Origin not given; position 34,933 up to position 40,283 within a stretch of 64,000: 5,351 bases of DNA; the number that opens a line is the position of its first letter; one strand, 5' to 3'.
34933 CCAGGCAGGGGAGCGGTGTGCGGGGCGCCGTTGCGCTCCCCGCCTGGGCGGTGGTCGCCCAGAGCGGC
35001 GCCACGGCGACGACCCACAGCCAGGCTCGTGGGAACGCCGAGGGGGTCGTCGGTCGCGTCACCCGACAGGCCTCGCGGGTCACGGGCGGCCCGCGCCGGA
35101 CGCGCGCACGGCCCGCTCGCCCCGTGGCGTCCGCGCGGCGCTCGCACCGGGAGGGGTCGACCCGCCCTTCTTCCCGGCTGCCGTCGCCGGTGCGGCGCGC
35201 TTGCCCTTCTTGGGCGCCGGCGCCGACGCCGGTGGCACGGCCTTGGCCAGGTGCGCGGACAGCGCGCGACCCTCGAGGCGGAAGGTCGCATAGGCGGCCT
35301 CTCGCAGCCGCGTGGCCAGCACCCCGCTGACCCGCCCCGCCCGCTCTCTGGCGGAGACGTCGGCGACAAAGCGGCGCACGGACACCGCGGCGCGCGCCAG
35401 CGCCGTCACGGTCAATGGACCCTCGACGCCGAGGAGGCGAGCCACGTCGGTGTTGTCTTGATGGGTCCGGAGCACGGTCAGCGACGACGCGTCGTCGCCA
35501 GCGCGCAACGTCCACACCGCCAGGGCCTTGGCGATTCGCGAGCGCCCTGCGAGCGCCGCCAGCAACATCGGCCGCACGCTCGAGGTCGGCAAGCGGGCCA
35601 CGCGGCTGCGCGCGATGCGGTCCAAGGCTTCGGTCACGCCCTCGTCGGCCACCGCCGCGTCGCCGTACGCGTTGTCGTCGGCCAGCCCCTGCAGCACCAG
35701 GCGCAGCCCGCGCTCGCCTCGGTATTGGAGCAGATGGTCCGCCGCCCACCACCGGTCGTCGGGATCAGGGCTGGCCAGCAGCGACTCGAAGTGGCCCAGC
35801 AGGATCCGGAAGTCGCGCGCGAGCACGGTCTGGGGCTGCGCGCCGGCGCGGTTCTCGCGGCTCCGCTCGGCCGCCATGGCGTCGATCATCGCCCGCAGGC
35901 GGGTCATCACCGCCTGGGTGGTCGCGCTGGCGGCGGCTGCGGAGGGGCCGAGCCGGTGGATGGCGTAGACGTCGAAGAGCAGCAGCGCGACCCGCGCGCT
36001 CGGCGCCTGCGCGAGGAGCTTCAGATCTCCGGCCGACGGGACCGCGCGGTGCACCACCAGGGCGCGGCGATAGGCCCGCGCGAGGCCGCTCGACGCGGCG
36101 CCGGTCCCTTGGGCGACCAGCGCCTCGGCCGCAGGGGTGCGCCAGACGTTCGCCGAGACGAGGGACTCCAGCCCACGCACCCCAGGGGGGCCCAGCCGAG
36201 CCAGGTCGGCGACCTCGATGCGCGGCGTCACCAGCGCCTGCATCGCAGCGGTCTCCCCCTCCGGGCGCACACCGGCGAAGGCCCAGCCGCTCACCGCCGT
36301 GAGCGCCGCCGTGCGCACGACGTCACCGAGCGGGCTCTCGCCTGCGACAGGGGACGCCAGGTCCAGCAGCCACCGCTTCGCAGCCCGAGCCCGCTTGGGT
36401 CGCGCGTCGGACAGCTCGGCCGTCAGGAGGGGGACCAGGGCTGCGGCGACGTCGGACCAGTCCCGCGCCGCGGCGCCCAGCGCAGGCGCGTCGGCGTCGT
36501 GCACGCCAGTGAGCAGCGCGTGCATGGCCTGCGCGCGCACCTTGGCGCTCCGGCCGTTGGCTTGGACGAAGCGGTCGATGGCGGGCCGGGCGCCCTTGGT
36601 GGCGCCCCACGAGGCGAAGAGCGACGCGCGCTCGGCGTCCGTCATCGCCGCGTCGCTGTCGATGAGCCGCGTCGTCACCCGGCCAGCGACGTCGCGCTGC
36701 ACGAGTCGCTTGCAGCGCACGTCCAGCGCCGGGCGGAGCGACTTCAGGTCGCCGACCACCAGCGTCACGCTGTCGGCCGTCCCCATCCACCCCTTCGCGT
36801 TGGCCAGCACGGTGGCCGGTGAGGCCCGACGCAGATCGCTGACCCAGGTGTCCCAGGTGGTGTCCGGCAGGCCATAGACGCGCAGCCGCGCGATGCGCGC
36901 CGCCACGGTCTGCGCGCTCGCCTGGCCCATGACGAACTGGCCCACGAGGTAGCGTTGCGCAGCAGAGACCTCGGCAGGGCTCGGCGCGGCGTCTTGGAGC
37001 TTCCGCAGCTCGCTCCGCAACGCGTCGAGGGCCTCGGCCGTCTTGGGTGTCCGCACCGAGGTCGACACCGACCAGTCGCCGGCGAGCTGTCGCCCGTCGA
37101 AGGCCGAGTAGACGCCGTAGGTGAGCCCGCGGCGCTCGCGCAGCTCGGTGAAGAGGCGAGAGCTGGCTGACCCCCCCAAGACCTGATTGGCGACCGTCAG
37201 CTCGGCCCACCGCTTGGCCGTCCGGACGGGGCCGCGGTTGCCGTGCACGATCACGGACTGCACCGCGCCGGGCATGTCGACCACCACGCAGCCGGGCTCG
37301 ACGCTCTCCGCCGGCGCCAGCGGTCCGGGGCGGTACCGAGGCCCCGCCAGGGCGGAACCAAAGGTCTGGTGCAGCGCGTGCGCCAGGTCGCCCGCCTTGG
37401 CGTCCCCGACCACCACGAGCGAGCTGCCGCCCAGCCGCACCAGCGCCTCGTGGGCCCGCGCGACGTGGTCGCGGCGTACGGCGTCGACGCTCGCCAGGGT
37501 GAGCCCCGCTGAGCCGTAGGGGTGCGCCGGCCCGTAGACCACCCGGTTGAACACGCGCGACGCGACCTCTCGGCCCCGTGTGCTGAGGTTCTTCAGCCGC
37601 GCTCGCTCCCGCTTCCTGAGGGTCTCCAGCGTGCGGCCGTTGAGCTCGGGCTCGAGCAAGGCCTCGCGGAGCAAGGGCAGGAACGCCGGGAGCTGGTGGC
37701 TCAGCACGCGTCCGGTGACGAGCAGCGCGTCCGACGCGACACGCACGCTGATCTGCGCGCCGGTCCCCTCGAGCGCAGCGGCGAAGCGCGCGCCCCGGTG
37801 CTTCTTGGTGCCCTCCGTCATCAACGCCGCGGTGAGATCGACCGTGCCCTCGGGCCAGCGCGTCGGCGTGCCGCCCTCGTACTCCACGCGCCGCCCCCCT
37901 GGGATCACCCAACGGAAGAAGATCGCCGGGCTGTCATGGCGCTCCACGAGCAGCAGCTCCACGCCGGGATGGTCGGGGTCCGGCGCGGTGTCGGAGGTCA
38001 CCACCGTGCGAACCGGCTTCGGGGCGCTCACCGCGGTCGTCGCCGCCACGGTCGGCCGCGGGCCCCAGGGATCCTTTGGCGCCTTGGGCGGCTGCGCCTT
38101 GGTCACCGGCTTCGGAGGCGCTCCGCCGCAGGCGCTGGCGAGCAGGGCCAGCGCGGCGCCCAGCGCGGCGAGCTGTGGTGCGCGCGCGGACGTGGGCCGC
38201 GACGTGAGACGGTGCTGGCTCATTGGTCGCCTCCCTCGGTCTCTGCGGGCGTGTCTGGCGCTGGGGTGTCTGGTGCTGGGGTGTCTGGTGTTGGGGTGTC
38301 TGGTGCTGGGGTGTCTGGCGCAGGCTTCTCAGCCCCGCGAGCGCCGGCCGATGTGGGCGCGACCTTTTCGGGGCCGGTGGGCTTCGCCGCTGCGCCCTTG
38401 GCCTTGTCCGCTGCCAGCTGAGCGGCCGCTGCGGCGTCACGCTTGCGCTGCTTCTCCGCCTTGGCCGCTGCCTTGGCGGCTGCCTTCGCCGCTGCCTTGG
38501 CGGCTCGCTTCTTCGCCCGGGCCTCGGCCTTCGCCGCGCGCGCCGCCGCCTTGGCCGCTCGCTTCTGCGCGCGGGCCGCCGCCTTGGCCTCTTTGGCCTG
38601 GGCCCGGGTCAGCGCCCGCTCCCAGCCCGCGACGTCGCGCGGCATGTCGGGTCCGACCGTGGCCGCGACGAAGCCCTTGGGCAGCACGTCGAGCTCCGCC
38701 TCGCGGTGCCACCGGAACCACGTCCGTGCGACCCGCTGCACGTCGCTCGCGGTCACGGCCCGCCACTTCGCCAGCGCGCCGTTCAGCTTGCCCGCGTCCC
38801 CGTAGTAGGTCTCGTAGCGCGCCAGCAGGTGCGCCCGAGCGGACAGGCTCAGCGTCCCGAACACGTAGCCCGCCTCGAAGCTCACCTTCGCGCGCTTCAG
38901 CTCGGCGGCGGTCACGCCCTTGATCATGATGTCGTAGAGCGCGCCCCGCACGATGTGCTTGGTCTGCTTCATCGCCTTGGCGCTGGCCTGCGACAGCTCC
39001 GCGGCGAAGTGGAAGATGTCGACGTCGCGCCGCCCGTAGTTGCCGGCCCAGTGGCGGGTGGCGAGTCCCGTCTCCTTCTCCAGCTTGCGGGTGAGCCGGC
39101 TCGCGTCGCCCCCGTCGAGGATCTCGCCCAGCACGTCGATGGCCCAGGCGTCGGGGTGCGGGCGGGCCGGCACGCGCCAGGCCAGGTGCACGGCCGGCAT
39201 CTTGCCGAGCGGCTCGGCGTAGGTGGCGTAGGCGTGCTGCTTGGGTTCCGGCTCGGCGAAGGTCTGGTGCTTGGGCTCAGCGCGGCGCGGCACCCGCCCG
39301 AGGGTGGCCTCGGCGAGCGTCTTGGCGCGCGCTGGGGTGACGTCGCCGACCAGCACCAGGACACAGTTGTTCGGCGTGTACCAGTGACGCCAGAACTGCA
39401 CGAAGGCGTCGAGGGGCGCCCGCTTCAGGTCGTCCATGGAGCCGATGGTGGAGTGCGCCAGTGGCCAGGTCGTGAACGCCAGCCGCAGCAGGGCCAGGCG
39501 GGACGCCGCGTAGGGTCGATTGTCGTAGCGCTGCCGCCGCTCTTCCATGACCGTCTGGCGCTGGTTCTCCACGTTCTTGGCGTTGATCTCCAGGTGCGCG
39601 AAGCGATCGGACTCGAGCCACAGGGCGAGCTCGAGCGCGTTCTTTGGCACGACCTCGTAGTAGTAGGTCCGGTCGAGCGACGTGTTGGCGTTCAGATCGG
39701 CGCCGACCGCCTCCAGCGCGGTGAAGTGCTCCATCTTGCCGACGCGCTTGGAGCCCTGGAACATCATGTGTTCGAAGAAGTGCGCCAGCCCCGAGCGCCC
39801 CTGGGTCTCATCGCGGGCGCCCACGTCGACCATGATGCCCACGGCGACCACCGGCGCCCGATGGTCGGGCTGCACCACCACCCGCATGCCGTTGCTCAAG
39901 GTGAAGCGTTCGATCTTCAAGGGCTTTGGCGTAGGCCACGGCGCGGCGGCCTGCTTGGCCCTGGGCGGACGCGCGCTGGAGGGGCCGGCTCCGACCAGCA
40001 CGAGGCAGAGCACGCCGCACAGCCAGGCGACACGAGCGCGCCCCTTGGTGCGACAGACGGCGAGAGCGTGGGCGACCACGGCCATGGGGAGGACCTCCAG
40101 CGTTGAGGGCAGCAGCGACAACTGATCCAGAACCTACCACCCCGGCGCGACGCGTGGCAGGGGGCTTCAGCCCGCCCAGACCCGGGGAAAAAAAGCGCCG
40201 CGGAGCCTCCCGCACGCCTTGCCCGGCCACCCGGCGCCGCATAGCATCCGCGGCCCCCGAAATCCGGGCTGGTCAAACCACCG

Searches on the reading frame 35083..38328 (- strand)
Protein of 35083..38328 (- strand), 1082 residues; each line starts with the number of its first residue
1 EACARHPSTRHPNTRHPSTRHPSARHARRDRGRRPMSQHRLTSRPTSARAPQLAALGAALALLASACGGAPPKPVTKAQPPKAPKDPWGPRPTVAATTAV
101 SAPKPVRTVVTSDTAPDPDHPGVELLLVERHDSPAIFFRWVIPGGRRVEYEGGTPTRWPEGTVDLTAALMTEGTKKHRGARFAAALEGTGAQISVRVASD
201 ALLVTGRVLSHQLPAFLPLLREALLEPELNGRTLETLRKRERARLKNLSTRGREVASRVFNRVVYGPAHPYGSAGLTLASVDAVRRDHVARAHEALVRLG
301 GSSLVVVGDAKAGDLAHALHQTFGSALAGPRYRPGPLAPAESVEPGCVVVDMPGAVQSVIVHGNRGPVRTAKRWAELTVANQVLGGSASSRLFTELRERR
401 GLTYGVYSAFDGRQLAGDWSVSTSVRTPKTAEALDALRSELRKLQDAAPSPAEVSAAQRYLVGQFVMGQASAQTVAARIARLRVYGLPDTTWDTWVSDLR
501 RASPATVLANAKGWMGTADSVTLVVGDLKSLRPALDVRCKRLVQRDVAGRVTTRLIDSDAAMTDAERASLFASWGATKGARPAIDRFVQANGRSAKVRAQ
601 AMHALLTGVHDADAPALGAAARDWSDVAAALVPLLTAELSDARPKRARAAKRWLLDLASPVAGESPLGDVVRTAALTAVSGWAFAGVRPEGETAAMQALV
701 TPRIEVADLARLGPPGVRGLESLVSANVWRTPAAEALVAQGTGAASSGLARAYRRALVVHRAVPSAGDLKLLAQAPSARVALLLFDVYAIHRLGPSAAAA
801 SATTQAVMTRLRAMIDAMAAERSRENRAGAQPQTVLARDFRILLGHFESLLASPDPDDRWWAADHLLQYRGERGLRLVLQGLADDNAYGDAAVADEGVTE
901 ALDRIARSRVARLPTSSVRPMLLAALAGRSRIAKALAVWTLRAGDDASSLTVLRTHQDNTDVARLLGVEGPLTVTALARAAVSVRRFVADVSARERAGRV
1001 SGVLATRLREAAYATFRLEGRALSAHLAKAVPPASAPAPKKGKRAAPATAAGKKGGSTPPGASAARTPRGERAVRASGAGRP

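Call 18: search_protein_families(library=pfam, proteins=[window:35083-38328:-], max_evalue=0.001)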
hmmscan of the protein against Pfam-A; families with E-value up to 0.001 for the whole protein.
window:35083-38328:- (1082 aa): 1 family
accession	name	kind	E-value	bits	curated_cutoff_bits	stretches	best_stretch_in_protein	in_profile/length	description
PF05193.26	Peptidase_M16_C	-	1.7e-23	83.8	23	1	285-460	3-180/181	Peptidase M16 inactive domain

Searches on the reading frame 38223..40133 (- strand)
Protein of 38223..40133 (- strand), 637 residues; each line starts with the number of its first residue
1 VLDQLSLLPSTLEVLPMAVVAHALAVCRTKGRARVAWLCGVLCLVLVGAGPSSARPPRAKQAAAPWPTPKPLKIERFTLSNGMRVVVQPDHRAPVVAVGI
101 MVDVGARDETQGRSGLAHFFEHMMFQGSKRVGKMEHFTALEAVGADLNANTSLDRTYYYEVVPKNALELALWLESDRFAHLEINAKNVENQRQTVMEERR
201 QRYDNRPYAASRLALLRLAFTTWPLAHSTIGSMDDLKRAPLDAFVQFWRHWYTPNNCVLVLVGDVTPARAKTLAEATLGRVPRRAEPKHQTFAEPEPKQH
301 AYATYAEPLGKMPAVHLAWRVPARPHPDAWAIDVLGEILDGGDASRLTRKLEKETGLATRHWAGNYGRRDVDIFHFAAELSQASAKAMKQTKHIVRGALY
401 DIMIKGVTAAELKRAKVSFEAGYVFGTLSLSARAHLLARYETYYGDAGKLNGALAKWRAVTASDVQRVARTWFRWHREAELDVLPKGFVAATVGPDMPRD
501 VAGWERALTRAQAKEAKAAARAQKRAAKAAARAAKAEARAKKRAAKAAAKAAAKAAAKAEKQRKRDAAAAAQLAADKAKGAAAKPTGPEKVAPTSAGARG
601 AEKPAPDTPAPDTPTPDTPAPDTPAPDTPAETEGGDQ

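Call 18: search_protein_families(library=pfam, proteins=[window:38223-40133:-], max_evalue=0.001)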
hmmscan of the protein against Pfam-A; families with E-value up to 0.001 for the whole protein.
window:38223-40133:- (637 aa): 2 families
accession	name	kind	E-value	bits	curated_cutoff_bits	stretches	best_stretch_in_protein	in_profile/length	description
PF05193.26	Peptidase_M16_C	-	6.9e-29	101.4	23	1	241-416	4-178/181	Peptidase M16 inactive domain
PF00675.25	Peptidase_M16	-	2.9e-26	92.6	22.3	1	84-230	1-146/149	Insulinase (Peptidase family M16)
